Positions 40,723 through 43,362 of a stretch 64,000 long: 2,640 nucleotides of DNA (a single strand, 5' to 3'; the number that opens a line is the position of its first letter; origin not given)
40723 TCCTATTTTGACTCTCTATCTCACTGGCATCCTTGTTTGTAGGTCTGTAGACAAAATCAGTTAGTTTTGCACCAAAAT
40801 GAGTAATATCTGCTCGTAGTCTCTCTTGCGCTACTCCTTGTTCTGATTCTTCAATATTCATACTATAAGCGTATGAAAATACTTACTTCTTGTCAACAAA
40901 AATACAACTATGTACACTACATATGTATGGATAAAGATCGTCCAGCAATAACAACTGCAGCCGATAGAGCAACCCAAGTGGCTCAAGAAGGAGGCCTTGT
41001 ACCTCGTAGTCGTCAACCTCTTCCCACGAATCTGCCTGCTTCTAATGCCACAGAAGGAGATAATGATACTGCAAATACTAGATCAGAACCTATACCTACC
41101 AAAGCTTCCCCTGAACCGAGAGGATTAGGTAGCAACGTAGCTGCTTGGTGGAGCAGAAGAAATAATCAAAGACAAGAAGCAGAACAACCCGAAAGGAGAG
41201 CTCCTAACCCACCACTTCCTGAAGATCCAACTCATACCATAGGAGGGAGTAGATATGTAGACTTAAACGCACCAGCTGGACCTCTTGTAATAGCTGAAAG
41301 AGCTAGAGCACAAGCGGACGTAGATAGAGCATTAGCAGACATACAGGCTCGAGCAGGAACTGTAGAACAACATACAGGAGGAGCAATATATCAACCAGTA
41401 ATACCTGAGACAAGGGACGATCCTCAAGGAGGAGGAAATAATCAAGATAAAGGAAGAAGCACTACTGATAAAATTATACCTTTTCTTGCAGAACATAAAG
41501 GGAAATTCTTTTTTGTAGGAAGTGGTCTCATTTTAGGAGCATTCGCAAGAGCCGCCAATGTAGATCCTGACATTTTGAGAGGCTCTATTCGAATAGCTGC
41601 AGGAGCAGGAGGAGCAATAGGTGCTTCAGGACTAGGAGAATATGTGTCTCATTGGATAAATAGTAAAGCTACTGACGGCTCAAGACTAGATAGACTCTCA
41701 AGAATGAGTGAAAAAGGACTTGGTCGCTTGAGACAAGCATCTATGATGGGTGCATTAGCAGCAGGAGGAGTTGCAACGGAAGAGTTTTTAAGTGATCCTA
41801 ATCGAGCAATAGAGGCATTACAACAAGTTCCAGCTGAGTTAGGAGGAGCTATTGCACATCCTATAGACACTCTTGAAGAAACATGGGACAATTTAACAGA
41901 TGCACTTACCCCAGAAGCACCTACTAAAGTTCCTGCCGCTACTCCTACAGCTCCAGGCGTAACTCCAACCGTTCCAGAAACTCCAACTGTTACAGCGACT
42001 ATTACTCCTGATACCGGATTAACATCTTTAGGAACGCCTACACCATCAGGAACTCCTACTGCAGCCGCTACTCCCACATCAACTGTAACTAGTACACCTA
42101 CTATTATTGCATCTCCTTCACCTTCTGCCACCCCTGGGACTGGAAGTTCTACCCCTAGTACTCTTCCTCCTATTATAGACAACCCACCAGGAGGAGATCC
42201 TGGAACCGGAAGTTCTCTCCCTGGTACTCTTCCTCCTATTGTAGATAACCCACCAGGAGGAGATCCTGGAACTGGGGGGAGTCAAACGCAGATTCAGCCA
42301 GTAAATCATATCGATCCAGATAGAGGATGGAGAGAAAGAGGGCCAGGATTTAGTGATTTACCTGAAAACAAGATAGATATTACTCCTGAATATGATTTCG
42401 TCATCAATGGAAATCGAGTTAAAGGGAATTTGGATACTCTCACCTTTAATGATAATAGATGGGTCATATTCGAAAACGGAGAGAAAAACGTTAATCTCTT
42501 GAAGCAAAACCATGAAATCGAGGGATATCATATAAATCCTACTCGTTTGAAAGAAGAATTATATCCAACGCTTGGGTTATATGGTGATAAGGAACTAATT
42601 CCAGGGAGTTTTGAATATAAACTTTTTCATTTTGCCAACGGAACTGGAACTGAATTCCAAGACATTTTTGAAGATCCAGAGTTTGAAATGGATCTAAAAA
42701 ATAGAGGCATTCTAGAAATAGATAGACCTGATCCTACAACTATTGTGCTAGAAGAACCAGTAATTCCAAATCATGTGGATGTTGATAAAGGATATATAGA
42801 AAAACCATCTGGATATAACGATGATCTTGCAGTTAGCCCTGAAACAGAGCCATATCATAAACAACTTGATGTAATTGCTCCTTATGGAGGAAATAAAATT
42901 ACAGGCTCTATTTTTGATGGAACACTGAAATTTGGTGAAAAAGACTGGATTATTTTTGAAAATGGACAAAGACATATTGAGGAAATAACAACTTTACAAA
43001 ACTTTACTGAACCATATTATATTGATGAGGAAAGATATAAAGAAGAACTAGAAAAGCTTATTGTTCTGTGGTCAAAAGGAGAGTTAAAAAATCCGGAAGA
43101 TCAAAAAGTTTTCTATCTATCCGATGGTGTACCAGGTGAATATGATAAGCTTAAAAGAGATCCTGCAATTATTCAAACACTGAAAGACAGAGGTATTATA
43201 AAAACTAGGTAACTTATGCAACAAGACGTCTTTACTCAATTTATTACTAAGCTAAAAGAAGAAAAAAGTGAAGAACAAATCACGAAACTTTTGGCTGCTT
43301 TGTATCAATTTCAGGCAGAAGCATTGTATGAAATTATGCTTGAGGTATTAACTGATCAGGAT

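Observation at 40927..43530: Two-gene module: membrane-anchored repeat protein with duplicated WxIFENG domains, plus a small acidic protein 3 nt downstream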

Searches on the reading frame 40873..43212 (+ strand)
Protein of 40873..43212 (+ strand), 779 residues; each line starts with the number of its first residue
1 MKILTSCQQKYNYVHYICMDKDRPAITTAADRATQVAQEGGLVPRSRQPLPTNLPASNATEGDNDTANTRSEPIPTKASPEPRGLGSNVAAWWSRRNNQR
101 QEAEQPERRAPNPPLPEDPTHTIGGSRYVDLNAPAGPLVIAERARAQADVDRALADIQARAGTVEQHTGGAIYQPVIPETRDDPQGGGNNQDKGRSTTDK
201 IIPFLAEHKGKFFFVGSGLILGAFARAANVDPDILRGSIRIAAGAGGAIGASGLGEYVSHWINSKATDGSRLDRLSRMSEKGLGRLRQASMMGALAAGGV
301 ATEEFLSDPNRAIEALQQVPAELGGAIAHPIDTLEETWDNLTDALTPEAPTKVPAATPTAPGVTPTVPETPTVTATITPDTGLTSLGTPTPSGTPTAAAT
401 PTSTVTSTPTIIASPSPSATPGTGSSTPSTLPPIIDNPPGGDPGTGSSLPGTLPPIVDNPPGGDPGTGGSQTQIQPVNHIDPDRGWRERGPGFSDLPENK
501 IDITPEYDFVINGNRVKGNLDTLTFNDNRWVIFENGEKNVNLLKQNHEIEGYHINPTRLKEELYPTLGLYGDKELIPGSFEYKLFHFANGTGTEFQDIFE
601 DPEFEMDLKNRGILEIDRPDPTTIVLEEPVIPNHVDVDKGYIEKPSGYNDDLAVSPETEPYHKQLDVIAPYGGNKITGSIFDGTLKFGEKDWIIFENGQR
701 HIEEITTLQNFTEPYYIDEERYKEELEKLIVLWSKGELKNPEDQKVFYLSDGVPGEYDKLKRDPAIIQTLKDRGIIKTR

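Call 3: search_protein_families(library=pfam, proteins=[window:40927-43209:+], max_evalue=1)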
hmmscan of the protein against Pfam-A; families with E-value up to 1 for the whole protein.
window:40927-43209:+ (761 aa): 1 family
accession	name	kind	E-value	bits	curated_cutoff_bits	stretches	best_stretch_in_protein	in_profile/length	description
PF08159.17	NUC153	-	0.18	12.1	20.5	1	577-589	4-16/29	NUC153 domain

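Call 6: find_homologous_proteins(query=window:40927-43209:+, max_evalue=0.001)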
Query window:40927-43209:+ (761 aa): 1 proteins with E <= 0.001 among 8000 candidates.
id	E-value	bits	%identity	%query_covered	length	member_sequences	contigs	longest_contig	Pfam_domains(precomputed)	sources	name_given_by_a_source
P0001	1.0e-275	936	59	85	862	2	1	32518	-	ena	-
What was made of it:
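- Tried and rejected: The whole protein returned only P0001 (call 6).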

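Call 9: find_encoding_contigs(protein=P0001, flank=10000)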
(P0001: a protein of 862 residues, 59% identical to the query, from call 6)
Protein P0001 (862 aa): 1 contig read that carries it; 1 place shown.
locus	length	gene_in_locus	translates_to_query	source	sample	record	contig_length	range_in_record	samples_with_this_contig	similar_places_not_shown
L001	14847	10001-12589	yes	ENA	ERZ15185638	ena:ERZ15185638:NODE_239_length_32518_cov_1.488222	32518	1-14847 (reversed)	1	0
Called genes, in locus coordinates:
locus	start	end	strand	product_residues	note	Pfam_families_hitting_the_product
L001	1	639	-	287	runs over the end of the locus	PF18075:FtsX_ECD, PF02687:FtsX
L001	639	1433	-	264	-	PF13175:AAA_15 (weak), PF00005:ABC_tran, PF13304:AAA_21 (faint)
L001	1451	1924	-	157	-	-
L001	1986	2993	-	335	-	PF03462:PCRF, PF00472:RF-1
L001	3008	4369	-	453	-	PF01566:Nramp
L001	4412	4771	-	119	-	-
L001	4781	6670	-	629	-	PF00456:Transketolase_N, PF13292:DXP_synthase_N (weak), PF00676:E1_dh (weak), PF02779:Transket_pyr, PF02780:Transketolase_C, PF22613:Transketolase_C_1 (weak)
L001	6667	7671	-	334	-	PF00389:2-Hacid_dh, PF02826:2-Hacid_dh_C, PF00670:AdoHcyase_NAD (weak), PF03446:NAD_binding_2 (weak)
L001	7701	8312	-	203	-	PF00730:HhH-GPD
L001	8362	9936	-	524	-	-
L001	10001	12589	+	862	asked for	-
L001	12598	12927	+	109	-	-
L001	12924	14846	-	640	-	?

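Call 19: search_protein_families(library=ncbifam, proteins=[window:40927-43209:+], max_evalue=1)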
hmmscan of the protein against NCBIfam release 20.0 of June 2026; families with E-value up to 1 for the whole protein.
window:40927-43209:+ (761 aa): 0 families

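Call 24: list_cluster_members(proteins=[window:40927-43209:+, window:40873-43209:+, window:43216-43527:+, window:39386-40861:-, window:45002-47713:-, window:43573-44298:-, window:44410-45021:+, P0001])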
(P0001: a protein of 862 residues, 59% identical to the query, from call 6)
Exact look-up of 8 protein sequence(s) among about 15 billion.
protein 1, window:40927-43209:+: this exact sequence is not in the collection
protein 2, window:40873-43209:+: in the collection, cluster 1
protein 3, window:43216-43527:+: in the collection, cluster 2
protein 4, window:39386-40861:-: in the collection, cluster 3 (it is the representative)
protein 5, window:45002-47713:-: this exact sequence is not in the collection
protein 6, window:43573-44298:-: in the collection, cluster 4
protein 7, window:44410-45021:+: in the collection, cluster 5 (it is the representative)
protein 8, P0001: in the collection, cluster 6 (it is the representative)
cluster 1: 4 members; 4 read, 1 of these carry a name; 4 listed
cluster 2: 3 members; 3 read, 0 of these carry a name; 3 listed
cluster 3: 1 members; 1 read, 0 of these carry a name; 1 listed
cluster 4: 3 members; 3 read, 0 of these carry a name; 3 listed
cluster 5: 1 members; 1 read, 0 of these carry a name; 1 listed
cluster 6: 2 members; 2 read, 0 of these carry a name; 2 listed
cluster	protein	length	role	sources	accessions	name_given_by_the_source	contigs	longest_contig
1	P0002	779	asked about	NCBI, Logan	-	-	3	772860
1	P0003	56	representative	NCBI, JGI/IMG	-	hypothetical protein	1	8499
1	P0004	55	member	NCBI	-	-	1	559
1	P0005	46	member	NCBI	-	-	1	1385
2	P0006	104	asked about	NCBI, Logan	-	-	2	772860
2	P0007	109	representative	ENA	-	-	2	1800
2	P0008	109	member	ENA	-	-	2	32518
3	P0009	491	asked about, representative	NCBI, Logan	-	-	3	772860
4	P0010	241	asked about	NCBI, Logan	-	-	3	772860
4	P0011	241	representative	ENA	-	-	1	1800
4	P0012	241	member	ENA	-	-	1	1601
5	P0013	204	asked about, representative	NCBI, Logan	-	-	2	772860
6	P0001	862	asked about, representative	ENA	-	-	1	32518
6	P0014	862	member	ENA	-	-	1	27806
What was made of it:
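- Tried and rejected: For the window protein itself the cause is probably that its 90% cluster is represented by a 56-aa low-complexity fragment (call 24).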

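Call 81: search_protein_families(library=padloc, proteins=[window:40927-43209:+], max_evalue=0.01)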
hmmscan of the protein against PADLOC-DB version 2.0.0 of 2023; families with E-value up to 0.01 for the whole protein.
window:40927-43209:+ (761 aa): 0 families

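Call 86: find_encoding_contigs(protein=window:40873-43212:+, flank=1000, max_places=4)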
Protein window:40873-43212:+ (779 aa): 3 contigs read that carry it; 1 place shown.
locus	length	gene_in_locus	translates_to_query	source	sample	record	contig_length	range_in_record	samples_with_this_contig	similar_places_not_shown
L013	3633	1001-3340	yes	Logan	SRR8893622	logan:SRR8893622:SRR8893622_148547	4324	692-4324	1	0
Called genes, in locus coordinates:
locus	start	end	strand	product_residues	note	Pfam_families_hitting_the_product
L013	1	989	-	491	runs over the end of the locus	-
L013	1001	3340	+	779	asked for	-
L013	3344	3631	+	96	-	?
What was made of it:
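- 40927..43212 (+): Large gene (761 aa plus stop). An in-frame ATG at 40873 would give 779 aa, as called in public annotations. Identical product in an independent assembly (calls 24 and 86).
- Checked: The identical 779-aa product is also called on an independent Logan assembly of run SRR8893622 (calls 24 and 86).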
